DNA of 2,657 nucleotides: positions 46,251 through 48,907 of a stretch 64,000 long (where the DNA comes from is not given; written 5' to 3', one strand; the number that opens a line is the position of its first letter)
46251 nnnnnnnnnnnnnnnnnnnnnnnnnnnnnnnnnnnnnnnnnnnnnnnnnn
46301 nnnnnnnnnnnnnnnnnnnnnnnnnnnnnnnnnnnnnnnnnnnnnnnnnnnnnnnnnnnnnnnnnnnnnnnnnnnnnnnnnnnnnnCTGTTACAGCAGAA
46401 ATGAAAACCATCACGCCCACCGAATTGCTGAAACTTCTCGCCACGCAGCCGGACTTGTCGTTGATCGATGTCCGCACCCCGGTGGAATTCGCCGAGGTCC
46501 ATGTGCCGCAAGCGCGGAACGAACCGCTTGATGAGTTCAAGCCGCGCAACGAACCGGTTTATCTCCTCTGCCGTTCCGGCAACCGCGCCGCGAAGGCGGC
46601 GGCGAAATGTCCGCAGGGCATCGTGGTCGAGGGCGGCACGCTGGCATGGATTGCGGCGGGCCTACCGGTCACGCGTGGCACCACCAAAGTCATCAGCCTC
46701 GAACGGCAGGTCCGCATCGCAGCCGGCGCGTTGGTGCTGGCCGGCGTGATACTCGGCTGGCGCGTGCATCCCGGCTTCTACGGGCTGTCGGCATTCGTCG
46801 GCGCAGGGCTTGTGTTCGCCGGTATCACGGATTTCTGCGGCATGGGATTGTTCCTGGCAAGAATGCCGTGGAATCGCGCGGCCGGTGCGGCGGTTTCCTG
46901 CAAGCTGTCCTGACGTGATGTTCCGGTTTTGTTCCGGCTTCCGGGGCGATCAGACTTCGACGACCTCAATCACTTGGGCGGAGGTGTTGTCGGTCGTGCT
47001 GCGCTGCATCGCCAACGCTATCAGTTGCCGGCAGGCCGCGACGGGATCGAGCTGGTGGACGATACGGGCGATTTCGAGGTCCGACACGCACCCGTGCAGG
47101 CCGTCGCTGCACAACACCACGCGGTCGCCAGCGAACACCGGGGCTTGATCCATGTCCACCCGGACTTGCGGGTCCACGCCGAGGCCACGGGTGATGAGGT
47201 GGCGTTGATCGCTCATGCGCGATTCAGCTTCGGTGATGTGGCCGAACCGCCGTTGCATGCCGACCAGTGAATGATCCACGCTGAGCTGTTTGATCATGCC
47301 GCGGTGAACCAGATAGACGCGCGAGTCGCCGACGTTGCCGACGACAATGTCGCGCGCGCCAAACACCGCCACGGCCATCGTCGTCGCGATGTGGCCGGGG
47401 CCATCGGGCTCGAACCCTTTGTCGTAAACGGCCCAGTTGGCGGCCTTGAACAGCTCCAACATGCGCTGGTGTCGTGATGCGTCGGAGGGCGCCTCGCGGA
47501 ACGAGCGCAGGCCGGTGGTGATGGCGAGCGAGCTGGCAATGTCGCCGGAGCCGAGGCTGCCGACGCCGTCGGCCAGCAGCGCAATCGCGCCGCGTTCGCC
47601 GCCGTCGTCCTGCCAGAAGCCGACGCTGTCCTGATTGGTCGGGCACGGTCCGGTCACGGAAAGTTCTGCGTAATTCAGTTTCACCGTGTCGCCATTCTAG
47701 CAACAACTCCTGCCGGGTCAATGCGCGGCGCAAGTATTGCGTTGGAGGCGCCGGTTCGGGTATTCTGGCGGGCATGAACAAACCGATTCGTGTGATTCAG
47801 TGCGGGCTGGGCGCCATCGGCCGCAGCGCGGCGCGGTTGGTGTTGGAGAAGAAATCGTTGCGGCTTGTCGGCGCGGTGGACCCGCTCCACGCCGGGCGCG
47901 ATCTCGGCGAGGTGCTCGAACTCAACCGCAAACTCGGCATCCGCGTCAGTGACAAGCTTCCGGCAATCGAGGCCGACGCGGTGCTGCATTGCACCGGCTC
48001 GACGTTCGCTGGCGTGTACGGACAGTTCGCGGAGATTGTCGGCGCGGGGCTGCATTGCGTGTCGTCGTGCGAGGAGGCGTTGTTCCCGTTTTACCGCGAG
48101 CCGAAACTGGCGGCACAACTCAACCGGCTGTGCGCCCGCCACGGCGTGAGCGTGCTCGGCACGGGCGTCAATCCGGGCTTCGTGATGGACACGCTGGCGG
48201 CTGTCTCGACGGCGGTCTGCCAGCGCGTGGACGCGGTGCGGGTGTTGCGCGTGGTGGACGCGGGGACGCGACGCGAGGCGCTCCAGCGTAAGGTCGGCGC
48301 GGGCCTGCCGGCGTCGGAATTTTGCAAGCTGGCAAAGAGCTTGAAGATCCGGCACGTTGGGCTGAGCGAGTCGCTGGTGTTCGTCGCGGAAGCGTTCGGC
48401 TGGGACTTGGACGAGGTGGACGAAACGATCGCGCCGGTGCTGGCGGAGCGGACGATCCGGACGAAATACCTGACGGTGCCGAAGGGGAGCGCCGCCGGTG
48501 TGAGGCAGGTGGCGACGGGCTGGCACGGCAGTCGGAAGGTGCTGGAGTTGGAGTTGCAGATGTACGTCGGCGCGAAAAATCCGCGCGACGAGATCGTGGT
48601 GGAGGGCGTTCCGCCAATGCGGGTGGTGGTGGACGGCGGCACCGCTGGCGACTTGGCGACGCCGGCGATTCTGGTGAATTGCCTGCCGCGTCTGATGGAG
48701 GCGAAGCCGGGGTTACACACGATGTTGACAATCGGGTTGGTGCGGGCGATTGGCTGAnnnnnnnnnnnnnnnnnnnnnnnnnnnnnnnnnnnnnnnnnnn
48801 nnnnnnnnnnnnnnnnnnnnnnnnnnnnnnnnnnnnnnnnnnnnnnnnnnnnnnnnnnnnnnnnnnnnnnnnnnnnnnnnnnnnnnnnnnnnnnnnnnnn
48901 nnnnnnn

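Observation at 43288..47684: Second MmeI-like paralog lacking the glycine-rich SAM-binding loop, with a zinc-ribbon ORF and rhodanese gene beside it and PP2C phosphatase genes on both sides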

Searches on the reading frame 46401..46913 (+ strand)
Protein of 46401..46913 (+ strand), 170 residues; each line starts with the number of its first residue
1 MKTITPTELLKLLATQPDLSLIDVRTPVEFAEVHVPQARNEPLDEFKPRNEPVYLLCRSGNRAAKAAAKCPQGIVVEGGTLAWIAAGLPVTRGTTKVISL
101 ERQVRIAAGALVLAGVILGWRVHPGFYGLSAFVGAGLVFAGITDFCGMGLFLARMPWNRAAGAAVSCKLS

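Call 5: search_protein_families(library=pfam, proteins=[window:46401-46913:+], max_evalue=0.01)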
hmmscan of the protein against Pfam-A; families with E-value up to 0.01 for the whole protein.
window:46401-46913:+ (170 aa): 2 families
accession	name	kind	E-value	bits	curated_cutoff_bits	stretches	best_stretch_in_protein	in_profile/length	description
PF00581.25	Rhodanese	-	6e-10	39.9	22.2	1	5-85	1-101/102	Rhodanese-like domain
PF11127.14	YgaP-like_TM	-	1.2e-08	35.4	25.3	1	99-152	7-58/66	Inner membrane protein YgaP-like, transmembrane domain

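Call 22: search_protein_families(library=ncbifam, proteins=[window:46401-46913:+], max_evalue=0.01)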
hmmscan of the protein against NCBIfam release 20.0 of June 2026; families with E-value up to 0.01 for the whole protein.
window:46401-46913:+ (170 aa): 7 families
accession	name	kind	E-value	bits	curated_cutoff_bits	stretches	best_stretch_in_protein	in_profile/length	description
NF005902.0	PRK07878.1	equivalog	3.5e-07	29.4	647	1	2-84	287-382/392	adenylyltransferase/sulfurtransferase MoeZ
NF006444.0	PRK08762.1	equivalog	2.3e-05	23.2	449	1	2-95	15-119/387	molybdopterin-synthase adenylyltransferase MoeB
NF008750.0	PRK11784.1-2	equivalog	0.00033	19.9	241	1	16-43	13-40/346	tRNA 2-selenouridine(34) synthase MnmH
NF008752.0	PRK11784.1-4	equivalog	0.00056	18.8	266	1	20-43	20-43/357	tRNA 2-selenouridine(34) synthase MnmH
TIGR03167.1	tRNA_sel_U_synt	equivalog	0.0006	19.3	219.75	1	20-45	4-29/311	tRNA 2-selenouridine(34) synthase MnmH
NF008749.0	PRK11784.1-1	equivalog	0.0006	19.1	548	1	11-87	12-87/364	tRNA 2-selenouridine(34) synthase MnmH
NF008751.0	PRK11784.1-3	equivalog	0.0012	18.1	361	1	18-51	17-50/367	tRNA 2-selenouridine(34) synthase MnmH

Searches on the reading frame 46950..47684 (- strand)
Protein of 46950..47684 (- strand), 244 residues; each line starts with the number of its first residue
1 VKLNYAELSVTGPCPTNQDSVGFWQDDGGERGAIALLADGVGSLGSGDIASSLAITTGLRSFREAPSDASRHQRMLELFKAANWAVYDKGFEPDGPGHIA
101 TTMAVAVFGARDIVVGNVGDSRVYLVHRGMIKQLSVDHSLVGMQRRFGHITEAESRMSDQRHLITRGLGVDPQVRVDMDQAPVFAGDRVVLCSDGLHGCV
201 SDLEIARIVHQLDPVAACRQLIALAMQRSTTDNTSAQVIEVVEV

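Call 5: search_protein_families(library=pfam, proteins=[window:46950-47684:-], max_evalue=0.01)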
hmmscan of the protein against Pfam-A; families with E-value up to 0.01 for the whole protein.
window:46950-47684:- (244 aa): 3 families
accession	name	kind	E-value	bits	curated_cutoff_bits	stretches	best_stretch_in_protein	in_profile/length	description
PF13672.11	PP2C_2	-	1.5e-13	51.2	24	1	17-204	12-182/209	Protein phosphatase 2C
PF00481.26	PP2C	-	1.9e-09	38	20.3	1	95-139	96-141/255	Protein phosphatase 2C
PF07228.17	SpoIIE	-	0.00034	21.1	25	1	164-227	104-174/192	Stage II sporulation protein E (SpoIIE)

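Call 23: search_protein_families(library=padloc, proteins=[window:46950-47684:-], max_evalue=0.001)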
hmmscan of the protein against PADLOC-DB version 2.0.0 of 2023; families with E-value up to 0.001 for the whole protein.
window:46950-47684:- (244 aa): 1 family
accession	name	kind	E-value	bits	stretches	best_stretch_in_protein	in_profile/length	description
PDLC04518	PDC-M21C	-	1.2e-06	25.9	1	1-196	1-186/243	-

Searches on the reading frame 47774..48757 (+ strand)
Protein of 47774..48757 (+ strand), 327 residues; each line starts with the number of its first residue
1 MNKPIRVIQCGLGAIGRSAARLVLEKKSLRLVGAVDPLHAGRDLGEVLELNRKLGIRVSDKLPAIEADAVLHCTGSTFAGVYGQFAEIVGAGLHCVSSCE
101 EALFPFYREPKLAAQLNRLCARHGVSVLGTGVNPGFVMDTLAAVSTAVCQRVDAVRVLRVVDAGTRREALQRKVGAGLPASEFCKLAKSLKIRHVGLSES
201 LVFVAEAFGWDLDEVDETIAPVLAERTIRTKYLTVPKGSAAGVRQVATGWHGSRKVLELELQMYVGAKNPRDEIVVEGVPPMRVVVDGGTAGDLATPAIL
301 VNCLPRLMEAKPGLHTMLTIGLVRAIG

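Call 69: search_protein_families(library=pfam, proteins=[window:47774-48757:+], max_evalue=0.0001)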
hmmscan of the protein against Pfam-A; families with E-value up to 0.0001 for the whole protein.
window:47774-48757:+ (327 aa): 1 family
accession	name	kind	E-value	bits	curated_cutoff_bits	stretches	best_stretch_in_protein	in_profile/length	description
PF19328.4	DAP_DH_C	-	4.1e-33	115.2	23.3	1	136-326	1-196/206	2,4-diaminopentanoate dehydrogenase C-terminal domain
